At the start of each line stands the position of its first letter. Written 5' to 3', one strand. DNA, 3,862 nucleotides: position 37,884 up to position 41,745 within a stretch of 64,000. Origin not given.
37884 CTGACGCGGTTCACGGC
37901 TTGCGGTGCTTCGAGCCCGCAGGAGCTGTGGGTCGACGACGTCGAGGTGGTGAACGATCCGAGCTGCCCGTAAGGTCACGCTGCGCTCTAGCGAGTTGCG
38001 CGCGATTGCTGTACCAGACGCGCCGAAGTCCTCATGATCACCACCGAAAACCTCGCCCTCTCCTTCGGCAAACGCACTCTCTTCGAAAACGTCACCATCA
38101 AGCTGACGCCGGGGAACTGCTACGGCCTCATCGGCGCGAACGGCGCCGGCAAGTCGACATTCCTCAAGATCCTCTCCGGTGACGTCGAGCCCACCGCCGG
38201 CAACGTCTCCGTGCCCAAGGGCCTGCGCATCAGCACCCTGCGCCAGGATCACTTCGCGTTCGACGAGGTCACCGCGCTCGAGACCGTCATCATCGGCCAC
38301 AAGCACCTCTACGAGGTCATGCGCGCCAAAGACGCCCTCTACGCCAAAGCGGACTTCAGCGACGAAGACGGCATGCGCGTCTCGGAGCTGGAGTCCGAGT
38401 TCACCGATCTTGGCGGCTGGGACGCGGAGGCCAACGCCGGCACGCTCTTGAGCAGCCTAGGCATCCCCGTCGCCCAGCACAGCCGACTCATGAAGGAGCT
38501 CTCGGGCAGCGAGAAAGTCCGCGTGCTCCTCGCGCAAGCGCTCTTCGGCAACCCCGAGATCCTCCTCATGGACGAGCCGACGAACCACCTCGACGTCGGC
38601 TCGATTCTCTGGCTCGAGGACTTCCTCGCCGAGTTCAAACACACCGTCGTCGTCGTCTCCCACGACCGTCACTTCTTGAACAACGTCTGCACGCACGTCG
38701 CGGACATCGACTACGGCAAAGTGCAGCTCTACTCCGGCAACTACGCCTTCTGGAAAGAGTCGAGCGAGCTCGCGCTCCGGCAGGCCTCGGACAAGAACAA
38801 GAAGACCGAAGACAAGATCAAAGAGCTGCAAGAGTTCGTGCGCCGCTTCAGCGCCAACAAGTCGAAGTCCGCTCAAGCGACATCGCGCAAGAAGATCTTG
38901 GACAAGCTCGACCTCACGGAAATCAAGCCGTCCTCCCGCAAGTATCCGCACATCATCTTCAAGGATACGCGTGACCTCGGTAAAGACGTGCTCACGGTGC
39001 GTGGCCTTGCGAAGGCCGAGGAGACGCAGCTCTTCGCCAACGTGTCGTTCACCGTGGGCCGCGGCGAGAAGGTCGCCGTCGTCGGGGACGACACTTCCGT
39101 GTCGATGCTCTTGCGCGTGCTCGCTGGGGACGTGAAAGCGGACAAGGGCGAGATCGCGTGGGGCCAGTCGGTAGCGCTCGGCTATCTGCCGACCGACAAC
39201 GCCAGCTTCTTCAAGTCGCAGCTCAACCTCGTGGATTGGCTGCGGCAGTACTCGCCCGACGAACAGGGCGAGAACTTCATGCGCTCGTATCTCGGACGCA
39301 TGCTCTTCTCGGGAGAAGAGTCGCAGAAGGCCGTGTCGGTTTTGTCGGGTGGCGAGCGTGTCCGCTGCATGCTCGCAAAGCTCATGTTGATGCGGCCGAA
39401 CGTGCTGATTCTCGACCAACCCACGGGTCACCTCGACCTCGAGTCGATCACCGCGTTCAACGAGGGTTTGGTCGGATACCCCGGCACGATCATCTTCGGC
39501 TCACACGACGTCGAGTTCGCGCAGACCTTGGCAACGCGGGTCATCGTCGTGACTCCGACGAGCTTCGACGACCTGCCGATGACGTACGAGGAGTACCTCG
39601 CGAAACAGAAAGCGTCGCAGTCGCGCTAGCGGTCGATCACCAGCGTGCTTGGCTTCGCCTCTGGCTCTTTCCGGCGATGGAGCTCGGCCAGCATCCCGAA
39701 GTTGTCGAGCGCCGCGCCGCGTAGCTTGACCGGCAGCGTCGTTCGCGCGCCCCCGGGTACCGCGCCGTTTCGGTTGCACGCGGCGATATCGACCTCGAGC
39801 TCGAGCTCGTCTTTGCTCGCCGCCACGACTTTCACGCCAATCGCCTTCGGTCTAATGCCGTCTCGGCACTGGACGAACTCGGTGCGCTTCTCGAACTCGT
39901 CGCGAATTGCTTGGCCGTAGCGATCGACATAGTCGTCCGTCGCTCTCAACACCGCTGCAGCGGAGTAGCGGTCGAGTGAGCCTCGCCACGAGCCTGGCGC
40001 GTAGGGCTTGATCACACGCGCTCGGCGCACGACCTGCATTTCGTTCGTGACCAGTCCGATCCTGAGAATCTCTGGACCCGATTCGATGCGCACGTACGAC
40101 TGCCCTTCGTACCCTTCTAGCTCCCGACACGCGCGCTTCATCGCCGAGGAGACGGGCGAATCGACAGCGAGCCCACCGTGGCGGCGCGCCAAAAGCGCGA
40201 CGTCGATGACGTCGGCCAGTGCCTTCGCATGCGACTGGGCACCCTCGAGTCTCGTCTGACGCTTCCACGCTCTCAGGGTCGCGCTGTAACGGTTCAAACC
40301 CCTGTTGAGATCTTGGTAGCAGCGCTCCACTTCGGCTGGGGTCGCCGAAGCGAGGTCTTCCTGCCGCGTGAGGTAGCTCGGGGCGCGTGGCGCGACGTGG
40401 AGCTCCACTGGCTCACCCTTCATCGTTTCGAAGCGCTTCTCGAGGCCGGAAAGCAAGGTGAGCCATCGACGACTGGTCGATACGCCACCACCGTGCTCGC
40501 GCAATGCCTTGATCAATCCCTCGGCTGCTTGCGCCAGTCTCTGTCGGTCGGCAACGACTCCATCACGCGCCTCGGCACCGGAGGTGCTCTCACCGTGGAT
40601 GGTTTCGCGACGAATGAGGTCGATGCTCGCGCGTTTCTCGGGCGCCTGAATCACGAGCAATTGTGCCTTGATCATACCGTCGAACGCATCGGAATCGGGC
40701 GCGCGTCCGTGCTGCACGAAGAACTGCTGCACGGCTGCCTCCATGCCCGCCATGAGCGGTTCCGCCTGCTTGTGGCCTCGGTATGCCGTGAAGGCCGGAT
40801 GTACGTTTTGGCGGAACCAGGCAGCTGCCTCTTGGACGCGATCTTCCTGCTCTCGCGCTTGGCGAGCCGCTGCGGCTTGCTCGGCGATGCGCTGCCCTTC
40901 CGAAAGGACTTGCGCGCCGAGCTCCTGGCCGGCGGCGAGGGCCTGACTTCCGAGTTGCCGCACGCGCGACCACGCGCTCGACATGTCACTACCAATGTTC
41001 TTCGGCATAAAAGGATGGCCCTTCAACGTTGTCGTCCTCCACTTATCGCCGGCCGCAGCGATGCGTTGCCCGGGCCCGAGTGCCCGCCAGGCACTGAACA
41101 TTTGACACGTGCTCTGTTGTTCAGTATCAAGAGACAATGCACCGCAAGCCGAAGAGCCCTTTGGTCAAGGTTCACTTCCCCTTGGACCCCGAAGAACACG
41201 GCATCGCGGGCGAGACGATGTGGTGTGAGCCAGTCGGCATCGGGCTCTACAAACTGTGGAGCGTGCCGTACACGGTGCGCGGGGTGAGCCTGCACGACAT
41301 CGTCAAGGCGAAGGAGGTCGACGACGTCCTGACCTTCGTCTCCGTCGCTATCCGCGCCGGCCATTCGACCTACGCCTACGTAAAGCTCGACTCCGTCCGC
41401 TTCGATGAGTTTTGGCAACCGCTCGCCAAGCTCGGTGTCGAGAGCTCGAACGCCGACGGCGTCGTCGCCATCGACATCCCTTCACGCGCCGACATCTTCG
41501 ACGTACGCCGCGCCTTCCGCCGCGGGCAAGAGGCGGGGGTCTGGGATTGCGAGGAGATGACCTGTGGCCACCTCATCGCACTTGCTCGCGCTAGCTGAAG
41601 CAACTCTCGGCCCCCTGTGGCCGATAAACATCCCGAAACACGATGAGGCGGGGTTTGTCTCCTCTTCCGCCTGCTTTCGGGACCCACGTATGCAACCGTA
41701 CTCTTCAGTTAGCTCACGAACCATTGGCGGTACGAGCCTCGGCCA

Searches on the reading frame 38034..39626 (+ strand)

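Call 31: search_protein_families(library=pfam, proteins=[window:38034-39626:+], max_evalue=0.001)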
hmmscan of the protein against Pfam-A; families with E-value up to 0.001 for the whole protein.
window:38034-39626:+ (531 aa): 4 families
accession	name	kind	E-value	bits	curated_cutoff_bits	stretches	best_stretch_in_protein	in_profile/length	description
PF00005.33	ABC_tran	-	7.5e-41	140.4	25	2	18-184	2-137/137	ABC transporter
PF12848.13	ABC_tran_Xtn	-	1.1e-19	70.7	25.9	1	224-306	2-82/85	ABC transporter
PF13304.12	AAA_21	-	1.5e-07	32.3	27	1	30-74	2-52/304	AAA domain, putative AbiEii toxin, Type IV TA system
PF02463.25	SMC_N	-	0.00043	20.2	40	0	20-45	18-42/220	RecF/RecN/SMC N terminal domain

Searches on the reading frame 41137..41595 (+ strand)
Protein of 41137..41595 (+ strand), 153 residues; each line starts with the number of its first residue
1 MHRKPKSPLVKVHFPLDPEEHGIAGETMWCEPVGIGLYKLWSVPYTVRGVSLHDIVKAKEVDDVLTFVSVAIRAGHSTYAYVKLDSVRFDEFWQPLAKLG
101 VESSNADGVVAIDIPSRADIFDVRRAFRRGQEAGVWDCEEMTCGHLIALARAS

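Call 98: search_protein_families(library=pfam, proteins=[window:41137-41595:+], max_evalue=0.0001)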
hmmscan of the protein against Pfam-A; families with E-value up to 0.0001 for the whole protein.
window:41137-41595:+ (153 aa): 1 family
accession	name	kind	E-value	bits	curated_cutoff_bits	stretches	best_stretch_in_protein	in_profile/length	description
PF14085.11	DUF4265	-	2.2e-16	60.3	27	1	26-137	1-114/115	Domain of unknown function (DUF4265)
